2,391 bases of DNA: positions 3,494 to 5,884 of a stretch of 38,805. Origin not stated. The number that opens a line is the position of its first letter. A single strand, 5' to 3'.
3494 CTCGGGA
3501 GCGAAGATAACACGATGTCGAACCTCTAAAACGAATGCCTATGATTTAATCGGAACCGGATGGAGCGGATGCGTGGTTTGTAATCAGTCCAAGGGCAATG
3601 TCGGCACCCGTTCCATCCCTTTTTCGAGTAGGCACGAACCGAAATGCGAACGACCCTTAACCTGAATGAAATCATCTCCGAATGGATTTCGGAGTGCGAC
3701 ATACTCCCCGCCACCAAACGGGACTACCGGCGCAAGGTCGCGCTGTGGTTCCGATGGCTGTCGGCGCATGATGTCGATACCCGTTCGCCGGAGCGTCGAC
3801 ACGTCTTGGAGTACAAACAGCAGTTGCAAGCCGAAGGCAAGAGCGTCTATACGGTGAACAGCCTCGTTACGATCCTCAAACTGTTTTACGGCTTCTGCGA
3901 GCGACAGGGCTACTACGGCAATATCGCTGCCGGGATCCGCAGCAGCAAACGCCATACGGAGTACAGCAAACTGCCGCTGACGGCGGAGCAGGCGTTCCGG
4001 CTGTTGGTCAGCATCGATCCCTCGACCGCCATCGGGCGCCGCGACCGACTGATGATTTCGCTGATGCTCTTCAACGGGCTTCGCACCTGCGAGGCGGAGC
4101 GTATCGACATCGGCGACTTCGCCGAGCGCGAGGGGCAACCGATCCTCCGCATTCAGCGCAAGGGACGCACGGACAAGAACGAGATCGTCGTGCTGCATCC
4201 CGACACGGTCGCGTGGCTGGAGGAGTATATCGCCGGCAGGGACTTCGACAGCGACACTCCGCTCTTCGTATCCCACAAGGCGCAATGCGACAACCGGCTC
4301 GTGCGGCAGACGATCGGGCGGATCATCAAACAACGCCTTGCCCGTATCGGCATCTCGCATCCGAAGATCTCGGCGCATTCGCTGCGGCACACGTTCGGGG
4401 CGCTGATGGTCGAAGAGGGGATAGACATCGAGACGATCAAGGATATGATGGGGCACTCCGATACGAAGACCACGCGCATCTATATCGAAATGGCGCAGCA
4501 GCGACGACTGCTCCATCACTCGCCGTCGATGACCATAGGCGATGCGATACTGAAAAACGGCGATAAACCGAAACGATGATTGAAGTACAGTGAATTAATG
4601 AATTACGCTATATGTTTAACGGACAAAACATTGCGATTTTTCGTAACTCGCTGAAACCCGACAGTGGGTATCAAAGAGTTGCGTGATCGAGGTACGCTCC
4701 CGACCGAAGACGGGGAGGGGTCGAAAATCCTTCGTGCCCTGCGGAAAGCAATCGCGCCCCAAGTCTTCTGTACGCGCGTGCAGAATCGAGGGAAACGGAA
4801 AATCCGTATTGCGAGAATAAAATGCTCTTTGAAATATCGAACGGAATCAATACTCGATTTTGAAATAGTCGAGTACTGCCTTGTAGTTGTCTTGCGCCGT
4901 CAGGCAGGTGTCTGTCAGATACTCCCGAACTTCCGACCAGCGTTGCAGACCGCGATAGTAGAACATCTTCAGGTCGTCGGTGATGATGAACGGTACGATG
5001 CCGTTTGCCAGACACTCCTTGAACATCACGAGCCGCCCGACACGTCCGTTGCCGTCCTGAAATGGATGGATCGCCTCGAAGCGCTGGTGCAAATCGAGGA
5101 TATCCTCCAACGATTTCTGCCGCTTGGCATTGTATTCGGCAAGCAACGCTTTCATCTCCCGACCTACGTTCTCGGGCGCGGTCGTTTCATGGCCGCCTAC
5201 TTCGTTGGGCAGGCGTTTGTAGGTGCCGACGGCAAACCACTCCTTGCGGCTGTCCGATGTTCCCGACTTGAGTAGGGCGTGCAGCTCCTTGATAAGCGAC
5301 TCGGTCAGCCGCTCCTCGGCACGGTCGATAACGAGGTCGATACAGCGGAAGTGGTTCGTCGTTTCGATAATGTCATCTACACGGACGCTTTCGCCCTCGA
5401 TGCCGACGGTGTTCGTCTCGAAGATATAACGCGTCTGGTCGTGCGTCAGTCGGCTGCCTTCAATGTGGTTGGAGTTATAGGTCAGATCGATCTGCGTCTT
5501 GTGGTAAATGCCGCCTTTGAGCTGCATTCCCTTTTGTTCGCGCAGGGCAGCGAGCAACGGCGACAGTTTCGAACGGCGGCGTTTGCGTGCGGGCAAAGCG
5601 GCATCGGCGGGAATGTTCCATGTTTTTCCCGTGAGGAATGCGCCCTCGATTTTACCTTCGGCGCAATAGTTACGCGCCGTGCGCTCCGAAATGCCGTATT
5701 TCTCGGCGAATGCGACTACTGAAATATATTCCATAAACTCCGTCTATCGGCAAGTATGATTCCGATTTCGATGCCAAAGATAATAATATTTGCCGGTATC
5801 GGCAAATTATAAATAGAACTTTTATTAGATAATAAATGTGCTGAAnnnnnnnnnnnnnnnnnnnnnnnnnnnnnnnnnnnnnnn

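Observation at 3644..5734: Tyrosine recombinase plus convergent Fic toxin gene wedged between HNH endonuclease and small terminase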

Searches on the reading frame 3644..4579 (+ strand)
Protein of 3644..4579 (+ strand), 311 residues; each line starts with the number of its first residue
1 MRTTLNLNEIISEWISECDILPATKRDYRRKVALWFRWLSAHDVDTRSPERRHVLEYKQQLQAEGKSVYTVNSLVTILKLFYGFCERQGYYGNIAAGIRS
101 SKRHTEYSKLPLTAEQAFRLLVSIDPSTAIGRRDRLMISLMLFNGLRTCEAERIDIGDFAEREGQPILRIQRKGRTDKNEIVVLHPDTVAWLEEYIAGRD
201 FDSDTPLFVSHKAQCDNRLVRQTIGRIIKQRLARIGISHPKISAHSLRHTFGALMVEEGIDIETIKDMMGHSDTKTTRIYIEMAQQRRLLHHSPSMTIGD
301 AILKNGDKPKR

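Call 4: search_protein_families(library=pfam, proteins=[window:3644-4579:+], max_evalue=0.01)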
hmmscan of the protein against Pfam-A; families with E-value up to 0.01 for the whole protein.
window:3644-4579:+ (311 aa): 2 families
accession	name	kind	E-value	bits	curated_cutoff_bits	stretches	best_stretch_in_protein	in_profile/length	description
PF00589.27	Phage_integrase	-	6.8e-28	98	27.1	1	112-286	3-171/172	Phage integrase family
PF02899.23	Phage_int_SAM_1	-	1.2e-06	29.1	22.3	1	16-89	10-83/83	Phage integrase, N-terminal SAM-like domain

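Call 9: search_protein_families(library=phrogs, proteins=[window:3644-4579:+], max_evalue=0.001)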
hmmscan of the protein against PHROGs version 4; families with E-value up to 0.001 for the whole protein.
window:3644-4579:+ (311 aa): 5 families
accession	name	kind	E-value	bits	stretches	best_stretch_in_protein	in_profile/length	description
phrog_1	-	integration and excision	7.1e-40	138.9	1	5-283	164-435/611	integrase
phrog_216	-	integration and excision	4.7e-37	128.7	1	70-286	14-227/301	integrase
phrog_7685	-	integration and excision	2.9e-10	41.1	1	216-284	159-224/240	integrase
phrog_7269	-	integration and excision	3.5e-07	31.1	1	227-286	16-72/89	integrase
phrog_35951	-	unknown function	0.00069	21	0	227-292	8-70/97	-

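Call 10: find_related_loci(query=window:3644-4579:+, collection=viral_contigs, flank=10000)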
Query window:3644-4579:+ (311 aa) in viral_contigs; peptide patterns used: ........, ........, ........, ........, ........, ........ (x = any residue, [..] = any of these).
23 stretches matched a pattern; 16 encode a relative of the query (tblastn E <= 1e-3); 13 distinct loci.
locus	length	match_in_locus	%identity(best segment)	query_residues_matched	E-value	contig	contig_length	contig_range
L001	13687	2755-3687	97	1-311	0e+0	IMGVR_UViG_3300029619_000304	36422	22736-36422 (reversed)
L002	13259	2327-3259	96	1-311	0e+0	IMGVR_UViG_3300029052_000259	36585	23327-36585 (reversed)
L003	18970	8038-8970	95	1-311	0e+0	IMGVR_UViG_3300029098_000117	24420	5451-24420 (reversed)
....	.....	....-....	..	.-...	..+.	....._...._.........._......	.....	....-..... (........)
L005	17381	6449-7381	95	1-311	0e+0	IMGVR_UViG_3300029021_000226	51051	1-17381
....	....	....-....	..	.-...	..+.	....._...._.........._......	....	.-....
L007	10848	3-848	93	30-311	2e-180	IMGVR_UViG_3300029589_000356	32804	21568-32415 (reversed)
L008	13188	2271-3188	85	1-306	7e-180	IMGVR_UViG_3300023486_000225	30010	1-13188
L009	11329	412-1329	79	1-306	4e-169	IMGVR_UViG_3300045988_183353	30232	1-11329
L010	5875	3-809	89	42-310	4e-166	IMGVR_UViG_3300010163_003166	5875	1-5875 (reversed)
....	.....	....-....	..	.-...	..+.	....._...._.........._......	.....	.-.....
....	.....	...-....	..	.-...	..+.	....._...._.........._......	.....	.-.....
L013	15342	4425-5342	86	1-306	0e+0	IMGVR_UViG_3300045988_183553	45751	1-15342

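Call 56: search_protein_families(library=ncbifam, proteins=[window:3644-4579:+], max_evalue=0.001)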
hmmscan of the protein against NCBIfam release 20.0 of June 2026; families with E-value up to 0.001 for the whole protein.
window:3644-4579:+ (311 aa): 12 families
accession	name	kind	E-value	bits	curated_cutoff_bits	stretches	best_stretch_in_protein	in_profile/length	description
NF040815.2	recomb_XerA_Arch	equivalog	3.2e-40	138.4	220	1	24-287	16-258/263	site-specific tyrosine recombinase/integron integrase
TIGR02225.1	recomb_XerD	equivalog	7.8e-40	137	329.6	1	16-287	9-278/290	site-specific tyrosine recombinase XerD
NF001399.0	PRK00283.1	subfamily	5.5e-38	130.9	279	1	15-287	17-287/300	tyrosine recombinase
TIGR02224.1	recomb_XerC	equivalog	9.5e-33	113.8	335.15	1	21-287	14-281/295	tyrosine recombinase XerC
NF002331.0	PRK01287.1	subfamily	1.8e-21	76.6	371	1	16-285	38-314/365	site-specific tyrosine recombinase XerC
NF003462.0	PRK05084.1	equivalog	3.7e-19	68.7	267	1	132-286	195-347/360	tyrosine recombinase XerS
TIGR02249.1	integrase_gron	subfamily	4.4e-16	59.1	265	1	219-293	237-310/315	integron integrase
NF011946.0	PRK15417.1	equivalog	1.9e-11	43.7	435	1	219-287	252-319/337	integron integrase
NF007371.0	PRK09871.1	subfamily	3e-09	36.7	222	1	127-281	21-172/198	tyrosine-type DNA invertase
NF040693.1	recomb_GmtY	equivalog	1.3e-08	34.6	340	1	200-286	345-435/441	gamma-mobile-trio recombinase GmtY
NF007370.0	PRK09870.1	subfamily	2.4e-08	33.9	221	1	129-281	29-177/200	tyrosine-type DNA invertase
NF041502.1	integrase_1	equivalog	6.7e-05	21.8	350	1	241-285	318-362/484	site-specific integrase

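Call 57: search_solved_structures(query=window:3644-4579:+, max_evalue=0.001)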
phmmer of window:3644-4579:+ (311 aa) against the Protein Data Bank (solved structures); distinct sequences matched with E-value up to 0.001: 9.
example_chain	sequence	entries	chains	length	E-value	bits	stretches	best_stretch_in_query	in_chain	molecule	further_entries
1a0p_A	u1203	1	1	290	1.7e-22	83.5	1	17-291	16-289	SITE-SPECIFIC RECOMBINASE XERD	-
4a8e_A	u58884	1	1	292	7.9e-22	81.3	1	29-285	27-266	PROBABLE TYROSINE RECOMBINASE XERC-LIKE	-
5dcf_A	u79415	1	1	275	6.9e-20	74.9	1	116-293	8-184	Tyrosine recombinase XerD,DNA translocase FtsK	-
5jjv_A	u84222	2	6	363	4.4e-15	59.2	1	100-287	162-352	Tyrosine recombinase XerH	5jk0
5hxy_A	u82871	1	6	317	3.1e-14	56.4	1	107-284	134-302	Tyrosine recombinase XerA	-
2a3v_A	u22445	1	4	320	9.6e-12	48.2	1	225-283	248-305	site-specific recombinase IntI4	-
9i5v_14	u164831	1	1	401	2.6e-08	37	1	60-290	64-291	Ribosome-associated translation inhibitor RaiA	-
5vfz_A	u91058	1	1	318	7.7e-07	32.1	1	221-288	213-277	Gp33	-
3nkh_A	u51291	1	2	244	1.5e-06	31.1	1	207-286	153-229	Integrase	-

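Call 59: find_homologous_proteins(query=window:3644-4579:+, max_evalue=1e-10)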
Query window:3644-4579:+ (311 aa): 591 proteins with E <= 1e-10 among 1457 candidates; the best 120 are listed.
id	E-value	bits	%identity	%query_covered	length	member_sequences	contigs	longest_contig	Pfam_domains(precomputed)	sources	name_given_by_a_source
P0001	2.6e-195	666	96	100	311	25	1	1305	PF00589.28,PF02899.24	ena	-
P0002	6.7e-194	661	94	100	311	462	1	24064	PF00589.28,PF02899.24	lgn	-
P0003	2.2e-185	633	91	99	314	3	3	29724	PF00589.28,PF02899.24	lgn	-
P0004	5.0e-183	625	88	100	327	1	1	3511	PF00589.28,PF02899.24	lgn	-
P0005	1.1e-181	621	88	100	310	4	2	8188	PF00589.28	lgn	-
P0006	2.9e-180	616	87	100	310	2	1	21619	PF00589.28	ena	-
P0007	8.7e-177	605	87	99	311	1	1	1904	PF00589.28,PF02899.24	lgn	-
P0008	1.9e-175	601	86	98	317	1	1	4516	PF00589.28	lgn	-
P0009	3.0e-175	600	84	99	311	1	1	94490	PF00589.28,PF02899.24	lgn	-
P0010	3.8e-175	600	86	98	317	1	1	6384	PF00589.28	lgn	-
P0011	7.0e-174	595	85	98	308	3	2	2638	PF00589.28,PF02899.24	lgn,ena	-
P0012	7.2e-174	595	85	99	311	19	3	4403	PF00589.28,PF02899.24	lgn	-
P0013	9.4e-174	595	85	98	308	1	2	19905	PF00589.28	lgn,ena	-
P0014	3.4e-173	593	85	98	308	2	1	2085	PF00589.28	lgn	-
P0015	4.7e-173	593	84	100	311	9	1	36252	PF00589.28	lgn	-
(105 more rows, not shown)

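Call 69: search_protein_families(library=pfam, proteins=[L001:4025-5149:+, L003:9256-10404:-], max_evalue=0.001)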
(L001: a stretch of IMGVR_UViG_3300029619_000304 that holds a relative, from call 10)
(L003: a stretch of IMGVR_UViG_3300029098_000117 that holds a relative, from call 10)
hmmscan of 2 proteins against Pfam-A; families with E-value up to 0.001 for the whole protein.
L001:4025-5149:+ (374 aa): 5 families
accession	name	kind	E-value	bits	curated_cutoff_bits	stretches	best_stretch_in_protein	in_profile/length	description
PF01637.24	ATPase_2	-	1.2e-10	42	33.2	1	18-261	1-223/225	ATPase domain predominantly from Archaea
PF13173.12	AAA_14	-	1.7e-07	31.8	27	0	140-199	50-104/129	AAA domain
PF13401.12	AAA_22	-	2.8e-07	31.3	27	1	34-193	4-123/130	AAA domain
PF13191.12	AAA_16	-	3.1e-05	25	32.6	1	20-178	4-158/167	AAA ATPase domain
PF14516.12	AAA_35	-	4.3e-05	22.9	27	1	14-94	10-93/331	AAA-like domain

L003:9256-10404:- (382 aa): 2 families
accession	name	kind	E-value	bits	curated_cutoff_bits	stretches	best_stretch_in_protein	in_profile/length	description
PF13635.12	DUF4143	-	1.3e-46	158.7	28.1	1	175-334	1-160/160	Domain of unknown function (DUF4143)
PF13173.12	AAA_14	-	1.5e-23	83.7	27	1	18-133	3-128/129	AAA domain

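Call 77: search_protein_families(library=padloc, proteins=[L001:4025-5149:+, L003:9256-10404:-, window:3644-4579:+], max_evalue=0.001)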
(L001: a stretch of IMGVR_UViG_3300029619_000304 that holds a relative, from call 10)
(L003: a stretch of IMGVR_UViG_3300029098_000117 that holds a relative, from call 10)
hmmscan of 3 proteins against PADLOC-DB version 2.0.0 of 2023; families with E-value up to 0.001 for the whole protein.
L001:4025-5149:+ (374 aa): 4 families
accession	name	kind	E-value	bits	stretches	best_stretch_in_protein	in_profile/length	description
PDLC04789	PDC-S01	-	0.00022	18.4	0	26-72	8-51/375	-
PDLC04787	PDC-S01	-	0.00028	17.9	0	135-199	75-133/412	-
PDLC04984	PDC-S27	-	0.00043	17.3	0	148-353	97-299/474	-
PDLC04985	PDC-S27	-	0.00085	16.3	0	18-224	6-178/484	-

L003:9256-10404:- (382 aa): 7 families
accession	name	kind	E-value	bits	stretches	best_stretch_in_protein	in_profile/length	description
PDLC04790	PDC-S01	-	2.7e-94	314.3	1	1-375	11-409/422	-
PDLC04789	PDC-S01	-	7.8e-58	194.3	1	1-336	1-343/375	-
PDLC04787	PDC-S01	-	5.4e-29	99.3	1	2-325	11-349/412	-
PDLC04791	PDC-S01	-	2.1e-25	87.3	1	20-349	22-364/395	-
PDLC04788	PDC-S01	-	1.8e-13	48.2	1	191-337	234-386/448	-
PDLC04786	PDC-S01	-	1.1e-12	45.5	1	249-338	303-391/439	-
PDLC04792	PDC-S01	-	9.7e-07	25.7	1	253-338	306-389/452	-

window:3644-4579:+ (311 aa): 0 families

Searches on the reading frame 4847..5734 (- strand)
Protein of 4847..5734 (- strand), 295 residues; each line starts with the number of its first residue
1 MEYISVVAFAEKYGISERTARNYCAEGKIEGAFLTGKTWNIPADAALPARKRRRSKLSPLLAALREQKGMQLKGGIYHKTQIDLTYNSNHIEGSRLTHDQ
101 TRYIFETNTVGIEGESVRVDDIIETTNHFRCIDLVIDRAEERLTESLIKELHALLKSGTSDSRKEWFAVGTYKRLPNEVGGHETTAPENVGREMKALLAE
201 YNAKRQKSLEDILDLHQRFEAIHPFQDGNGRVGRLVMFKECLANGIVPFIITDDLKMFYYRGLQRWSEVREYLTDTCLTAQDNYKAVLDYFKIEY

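Call 4: search_protein_families(library=pfam, proteins=[window:4847-5734:-], max_evalue=0.01)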
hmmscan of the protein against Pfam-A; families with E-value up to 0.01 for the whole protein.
window:4847-5734:- (295 aa): 2 families
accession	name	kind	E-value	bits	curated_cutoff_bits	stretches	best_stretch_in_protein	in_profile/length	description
PF02661.23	Fic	-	3.2e-18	66.8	24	1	143-238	2-90/93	Fic/DOC family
PF12728.13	HTH_17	-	0.0023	18.6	27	1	9-42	7-39/51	Helix-turn-helix domain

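Call 9: search_protein_families(library=phrogs, proteins=[window:4847-5734:-], max_evalue=0.001)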
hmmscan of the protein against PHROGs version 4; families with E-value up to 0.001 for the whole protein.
window:4847-5734:- (295 aa): 5 families
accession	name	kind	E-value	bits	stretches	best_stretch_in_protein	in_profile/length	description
phrog_11900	-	unknown function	4.4e-39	135.3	1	77-269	10-203/230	-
phrog_5978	-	unknown function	6.9e-25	88.9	1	78-247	50-224/364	-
phrog_23170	-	unknown function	3.6e-06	27.8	1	169-245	62-147/191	-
phrog_10045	-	DNA, RNA and nucleotide metabolism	9.4e-05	23.2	1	2-44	19-61/74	HTH DNA binding protein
phrog_22141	-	DNA, RNA and nucleotide metabolism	9.7e-05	23.2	1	3-46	37-80/166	DNA binding protein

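Call 56: search_protein_families(library=ncbifam, proteins=[window:4847-5734:-], max_evalue=0.001)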
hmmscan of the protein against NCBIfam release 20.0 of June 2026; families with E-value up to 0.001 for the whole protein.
window:4847-5734:- (295 aa): 2 families
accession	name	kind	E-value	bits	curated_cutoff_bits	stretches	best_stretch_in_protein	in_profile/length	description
NF046030.1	ProtAdlyltaseSoFic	equivalog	6.5e-07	28.6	550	1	178-237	143-207/361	protein adenylyltransferase Fic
TIGR02613.1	mob_myst_B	hypoth_equivalog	5.6e-05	23.1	124.4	1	142-236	48-136/186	mobile mystery protein B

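Call 58: search_solved_structures(query=window:4847-5734:-, max_evalue=0.001, show_alignments=1)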
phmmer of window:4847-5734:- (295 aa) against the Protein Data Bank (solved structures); distinct sequences matched with E-value up to 0.001: 24.
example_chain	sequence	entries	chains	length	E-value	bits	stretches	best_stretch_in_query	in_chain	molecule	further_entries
4x2e_A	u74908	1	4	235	4.7e-29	104.6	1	70-265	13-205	Fic family protein putative filamentation induced by cAMP protein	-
4x2c_A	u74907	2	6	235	8.4e-28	100.5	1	70-265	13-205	Fic family protein putative filamentation induced by cAMP protein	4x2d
3cuc_A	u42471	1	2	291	1.7e-14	56.8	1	78-257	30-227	Protein of unknown function with a Fic domain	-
6i7g_A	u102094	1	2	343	1e-09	41.1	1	74-268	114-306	Adenosine monophosphate-protein transferase FICD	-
4u04_A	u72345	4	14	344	1.1e-09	41.1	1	74-268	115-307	Adenosine monophosphate-protein transferase FICD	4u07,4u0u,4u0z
6i7h_A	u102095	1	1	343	1.4e-09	40.7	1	74-268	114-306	Adenosine monophosphate-protein transferase FICD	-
6i7i_A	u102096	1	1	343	1.8e-09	40.3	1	74-268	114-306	Adenosine monophosphate-protein transferase FICD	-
6i7j_A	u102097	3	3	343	2.4e-09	39.9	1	74-268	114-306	Adenosine monophosphate-protein transferase FICD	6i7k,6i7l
5jj6_A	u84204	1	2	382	2.7e-09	39.8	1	80-264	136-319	Adenosine monophosphate-protein transferase FICD homolog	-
9yz5_A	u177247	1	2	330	9.4e-09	38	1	75-268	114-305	Protein adenylyltransferase FICD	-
4u0s_A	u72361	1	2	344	9.7e-09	37.9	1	75-268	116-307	Adenosine monophosphate-protein transferase FICD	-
5jj7_A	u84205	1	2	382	2.4e-08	36.6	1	80-264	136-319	Adenosine monophosphate-protein transferase FICD homolog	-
7b7z_A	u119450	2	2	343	5.9e-08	35.4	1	74-268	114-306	Protein adenylyltransferase FICD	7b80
6zmd_B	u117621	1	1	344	6.3e-08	35.3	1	74-265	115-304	Protein adenylyltransferase FICD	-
8cil_A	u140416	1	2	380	1.3e-06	30.9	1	55-237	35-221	Fic family protein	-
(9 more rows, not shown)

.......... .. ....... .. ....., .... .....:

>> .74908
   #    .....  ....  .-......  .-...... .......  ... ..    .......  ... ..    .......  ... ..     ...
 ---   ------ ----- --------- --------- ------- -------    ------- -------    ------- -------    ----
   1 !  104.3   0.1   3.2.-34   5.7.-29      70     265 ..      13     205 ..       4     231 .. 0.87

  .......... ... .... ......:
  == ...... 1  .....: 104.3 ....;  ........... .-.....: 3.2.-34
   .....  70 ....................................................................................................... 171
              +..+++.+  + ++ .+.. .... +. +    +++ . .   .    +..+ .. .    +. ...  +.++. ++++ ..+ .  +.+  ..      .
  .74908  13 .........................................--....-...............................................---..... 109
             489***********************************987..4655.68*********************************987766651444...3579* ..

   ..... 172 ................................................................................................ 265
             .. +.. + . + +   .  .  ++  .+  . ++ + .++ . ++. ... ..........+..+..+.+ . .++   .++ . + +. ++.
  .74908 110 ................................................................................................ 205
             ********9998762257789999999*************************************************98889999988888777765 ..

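Call 77: search_protein_families(library=padloc, proteins=[window:4847-5734:-], max_evalue=0.001)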
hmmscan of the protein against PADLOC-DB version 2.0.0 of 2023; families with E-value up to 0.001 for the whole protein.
window:4847-5734:- (295 aa): 7 families
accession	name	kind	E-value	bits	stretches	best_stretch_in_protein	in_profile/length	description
PDLC04836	PDC-S04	-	5.3e-112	370.9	1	60-293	5-239/244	-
PDLC04837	PDC-S04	-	5.5e-58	194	1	70-269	15-211/234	-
PDLC04840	PDC-S04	-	2.1e-29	100.8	1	80-264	11-197/227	-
PDLC03963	SoFic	-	7.4e-22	76.2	1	87-245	63-216/361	-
PDLC04839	PDC-S04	-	8.7e-09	33.3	1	189-247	99-165/205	-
PDLC04838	PDC-S04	-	4.9e-05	21.2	1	202-237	123-158/209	-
PDLC04966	PDC-S24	-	0.00011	19.2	1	178-238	271-333/497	-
